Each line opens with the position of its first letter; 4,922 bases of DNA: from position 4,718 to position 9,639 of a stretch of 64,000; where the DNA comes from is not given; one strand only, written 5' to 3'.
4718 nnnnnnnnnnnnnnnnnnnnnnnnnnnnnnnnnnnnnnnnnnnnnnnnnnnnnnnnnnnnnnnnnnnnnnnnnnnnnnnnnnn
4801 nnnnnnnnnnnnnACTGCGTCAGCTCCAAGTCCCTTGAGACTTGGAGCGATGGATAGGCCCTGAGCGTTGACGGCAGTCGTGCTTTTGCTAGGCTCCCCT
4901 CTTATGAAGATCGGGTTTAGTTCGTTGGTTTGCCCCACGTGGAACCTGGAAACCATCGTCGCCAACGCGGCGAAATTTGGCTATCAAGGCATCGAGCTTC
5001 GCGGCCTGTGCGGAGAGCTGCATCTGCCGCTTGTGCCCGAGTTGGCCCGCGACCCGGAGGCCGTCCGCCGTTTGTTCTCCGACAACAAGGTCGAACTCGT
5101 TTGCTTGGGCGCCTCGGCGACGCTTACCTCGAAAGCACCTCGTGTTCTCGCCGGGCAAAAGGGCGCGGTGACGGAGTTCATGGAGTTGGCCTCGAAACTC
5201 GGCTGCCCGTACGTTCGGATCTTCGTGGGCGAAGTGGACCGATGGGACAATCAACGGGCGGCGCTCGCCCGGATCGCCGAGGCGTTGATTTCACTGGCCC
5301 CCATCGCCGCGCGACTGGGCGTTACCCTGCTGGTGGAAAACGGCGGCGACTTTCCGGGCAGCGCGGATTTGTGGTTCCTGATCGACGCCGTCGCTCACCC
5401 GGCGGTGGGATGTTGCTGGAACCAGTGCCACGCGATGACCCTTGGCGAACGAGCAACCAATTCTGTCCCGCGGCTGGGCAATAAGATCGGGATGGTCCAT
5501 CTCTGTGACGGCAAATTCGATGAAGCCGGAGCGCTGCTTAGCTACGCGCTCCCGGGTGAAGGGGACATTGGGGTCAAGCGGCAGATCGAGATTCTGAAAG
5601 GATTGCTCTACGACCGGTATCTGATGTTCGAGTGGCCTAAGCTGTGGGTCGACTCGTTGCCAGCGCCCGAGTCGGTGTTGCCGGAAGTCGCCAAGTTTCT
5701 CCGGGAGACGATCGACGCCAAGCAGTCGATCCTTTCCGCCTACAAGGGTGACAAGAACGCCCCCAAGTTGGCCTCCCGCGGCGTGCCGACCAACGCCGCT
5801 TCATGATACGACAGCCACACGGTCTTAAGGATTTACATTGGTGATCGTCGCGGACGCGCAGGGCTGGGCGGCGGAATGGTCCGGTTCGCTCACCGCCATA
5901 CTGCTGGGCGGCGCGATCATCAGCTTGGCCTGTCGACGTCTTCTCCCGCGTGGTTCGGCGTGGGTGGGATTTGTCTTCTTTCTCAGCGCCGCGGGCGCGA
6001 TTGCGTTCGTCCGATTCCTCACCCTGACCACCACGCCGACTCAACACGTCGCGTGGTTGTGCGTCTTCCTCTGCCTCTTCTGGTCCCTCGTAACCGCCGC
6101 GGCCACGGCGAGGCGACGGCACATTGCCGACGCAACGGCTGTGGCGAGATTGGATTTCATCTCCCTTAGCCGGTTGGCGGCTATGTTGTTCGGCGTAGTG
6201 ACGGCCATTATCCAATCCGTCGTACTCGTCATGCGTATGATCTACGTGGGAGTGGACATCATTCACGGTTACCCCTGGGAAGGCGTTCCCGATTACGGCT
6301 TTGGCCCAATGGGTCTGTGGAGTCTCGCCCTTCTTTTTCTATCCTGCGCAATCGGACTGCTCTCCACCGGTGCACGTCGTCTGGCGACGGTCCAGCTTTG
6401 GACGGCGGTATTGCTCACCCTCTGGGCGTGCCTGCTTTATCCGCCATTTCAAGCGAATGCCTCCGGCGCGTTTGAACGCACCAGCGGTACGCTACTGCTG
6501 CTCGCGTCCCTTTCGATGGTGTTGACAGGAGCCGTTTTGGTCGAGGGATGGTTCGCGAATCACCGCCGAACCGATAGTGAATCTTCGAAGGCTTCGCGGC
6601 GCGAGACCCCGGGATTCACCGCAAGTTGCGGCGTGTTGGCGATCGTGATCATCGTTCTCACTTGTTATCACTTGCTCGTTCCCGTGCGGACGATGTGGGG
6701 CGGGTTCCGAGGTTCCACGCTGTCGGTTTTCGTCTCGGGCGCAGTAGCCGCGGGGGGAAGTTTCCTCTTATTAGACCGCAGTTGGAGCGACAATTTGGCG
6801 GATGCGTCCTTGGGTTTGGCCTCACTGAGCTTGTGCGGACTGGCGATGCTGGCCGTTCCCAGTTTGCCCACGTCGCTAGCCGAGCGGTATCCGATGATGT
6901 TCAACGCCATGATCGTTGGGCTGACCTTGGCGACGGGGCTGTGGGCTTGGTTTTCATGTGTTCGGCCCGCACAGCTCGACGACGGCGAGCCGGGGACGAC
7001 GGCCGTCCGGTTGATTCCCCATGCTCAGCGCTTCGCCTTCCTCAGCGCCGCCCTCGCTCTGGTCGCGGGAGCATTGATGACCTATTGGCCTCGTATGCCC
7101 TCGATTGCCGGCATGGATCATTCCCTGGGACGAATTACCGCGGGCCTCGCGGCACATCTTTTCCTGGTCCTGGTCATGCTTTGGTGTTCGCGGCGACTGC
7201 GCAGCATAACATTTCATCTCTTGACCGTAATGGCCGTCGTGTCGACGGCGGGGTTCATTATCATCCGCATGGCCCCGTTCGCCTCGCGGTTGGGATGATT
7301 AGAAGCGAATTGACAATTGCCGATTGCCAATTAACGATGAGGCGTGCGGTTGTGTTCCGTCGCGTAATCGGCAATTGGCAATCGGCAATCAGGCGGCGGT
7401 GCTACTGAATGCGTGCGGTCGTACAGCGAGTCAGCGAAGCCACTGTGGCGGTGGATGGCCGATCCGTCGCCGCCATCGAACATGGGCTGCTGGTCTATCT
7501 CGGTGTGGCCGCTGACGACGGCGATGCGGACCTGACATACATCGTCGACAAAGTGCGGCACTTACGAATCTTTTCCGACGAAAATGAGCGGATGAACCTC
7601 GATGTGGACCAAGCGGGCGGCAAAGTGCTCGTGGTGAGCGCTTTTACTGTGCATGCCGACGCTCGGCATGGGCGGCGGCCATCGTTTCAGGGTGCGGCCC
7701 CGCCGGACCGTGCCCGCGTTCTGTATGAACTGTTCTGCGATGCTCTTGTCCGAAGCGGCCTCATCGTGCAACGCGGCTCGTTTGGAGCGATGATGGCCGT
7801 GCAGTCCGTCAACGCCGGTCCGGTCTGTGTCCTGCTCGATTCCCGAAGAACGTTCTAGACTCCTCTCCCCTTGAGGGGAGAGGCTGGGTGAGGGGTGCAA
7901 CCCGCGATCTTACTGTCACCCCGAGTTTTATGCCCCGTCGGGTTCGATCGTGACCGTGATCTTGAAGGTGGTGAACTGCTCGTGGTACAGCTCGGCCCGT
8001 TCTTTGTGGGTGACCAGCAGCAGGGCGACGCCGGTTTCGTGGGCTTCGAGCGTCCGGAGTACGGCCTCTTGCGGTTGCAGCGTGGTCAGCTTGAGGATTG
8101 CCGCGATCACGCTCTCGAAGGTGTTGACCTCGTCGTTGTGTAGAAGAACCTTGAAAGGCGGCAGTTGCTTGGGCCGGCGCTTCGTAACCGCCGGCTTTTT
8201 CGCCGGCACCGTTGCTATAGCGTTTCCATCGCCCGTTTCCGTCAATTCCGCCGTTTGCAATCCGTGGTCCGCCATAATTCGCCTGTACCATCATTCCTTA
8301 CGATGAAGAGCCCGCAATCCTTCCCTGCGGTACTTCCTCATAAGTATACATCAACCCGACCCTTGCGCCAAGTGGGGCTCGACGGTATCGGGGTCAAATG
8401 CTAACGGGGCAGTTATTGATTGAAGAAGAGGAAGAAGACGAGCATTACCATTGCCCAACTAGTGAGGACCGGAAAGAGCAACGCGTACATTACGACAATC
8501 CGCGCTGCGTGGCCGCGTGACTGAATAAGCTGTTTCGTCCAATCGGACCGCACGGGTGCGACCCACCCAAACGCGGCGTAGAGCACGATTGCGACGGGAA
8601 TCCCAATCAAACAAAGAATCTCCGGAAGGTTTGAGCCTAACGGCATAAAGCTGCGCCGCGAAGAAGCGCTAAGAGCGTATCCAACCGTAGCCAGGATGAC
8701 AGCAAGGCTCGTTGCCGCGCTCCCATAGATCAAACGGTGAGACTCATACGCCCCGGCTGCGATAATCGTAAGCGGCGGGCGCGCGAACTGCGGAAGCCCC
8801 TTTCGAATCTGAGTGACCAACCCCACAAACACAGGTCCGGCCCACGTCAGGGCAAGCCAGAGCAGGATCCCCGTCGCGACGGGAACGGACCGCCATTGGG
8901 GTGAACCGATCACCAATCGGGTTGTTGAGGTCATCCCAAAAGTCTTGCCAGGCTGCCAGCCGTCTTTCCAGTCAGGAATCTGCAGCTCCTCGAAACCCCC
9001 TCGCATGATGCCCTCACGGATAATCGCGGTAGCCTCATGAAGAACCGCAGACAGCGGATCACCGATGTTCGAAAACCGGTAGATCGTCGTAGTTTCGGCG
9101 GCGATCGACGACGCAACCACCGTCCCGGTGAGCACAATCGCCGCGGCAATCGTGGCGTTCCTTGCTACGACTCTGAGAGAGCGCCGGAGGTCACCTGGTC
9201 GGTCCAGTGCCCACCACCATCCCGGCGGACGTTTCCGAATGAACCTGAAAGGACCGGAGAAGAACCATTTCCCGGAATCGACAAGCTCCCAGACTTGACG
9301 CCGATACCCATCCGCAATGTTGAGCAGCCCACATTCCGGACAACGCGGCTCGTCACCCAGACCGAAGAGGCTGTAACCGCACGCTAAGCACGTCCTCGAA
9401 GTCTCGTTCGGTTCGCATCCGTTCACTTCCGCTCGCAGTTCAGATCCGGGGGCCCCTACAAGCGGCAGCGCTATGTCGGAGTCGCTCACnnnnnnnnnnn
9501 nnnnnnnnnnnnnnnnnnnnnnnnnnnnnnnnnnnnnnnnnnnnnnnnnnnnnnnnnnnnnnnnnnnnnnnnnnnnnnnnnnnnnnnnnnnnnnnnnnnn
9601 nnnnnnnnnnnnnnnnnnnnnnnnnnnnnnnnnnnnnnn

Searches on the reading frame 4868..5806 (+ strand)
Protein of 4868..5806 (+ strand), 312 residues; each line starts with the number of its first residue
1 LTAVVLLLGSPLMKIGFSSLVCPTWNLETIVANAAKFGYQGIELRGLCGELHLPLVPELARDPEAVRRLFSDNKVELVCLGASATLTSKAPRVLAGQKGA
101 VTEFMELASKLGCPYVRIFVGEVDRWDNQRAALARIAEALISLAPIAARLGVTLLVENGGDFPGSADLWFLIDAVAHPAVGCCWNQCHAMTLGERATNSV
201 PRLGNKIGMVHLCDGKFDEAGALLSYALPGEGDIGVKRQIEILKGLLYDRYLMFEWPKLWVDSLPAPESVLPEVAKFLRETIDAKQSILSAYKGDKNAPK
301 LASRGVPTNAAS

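Call 35: search_protein_families(library=ncbifam, proteins=[window:4868-5806:+], max_evalue=1e-8)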
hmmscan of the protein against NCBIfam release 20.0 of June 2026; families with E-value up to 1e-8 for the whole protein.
window:4868-5806:+ (312 aa): 0 families

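Call 61: search_protein_families(library=pfam, proteins=[window:4868-5806:+], max_evalue=0.001)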
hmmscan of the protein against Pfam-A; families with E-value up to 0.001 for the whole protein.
window:4868-5806:+ (312 aa): 1 family
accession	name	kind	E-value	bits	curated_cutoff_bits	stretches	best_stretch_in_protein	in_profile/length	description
PF01261.30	AP_endonuc_2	-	4e-32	112.3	31.1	1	31-280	1-248/249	Xylose isomerase-like TIM barrel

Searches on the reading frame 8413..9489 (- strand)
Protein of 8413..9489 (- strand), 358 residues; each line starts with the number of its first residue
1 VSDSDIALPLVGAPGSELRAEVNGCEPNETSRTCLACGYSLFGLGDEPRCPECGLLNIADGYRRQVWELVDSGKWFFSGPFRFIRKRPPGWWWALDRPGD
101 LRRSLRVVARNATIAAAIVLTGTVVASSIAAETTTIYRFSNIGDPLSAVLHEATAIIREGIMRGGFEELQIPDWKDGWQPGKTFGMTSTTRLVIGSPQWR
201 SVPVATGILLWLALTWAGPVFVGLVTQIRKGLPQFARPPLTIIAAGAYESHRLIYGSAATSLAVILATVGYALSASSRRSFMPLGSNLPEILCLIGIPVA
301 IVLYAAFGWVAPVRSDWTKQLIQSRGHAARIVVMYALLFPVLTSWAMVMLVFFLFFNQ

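Call 35: search_protein_families(library=ncbifam, proteins=[window:8413-9489:-], max_evalue=1e-8)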
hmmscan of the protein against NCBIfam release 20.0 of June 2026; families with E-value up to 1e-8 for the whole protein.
window:8413-9489:- (358 aa): 0 families

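Call 61: search_protein_families(library=pfam, proteins=[window:8413-9489:-], max_evalue=0.001)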
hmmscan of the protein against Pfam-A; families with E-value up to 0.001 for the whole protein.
window:8413-9489:- (358 aa): 1 family
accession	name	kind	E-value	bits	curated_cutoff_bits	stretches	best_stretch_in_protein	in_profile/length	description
PF07282.18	Cas12f1-like_TNB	-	0.00085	19.9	26.3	0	21-60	18-53/60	Cas12f1-like, TNB domain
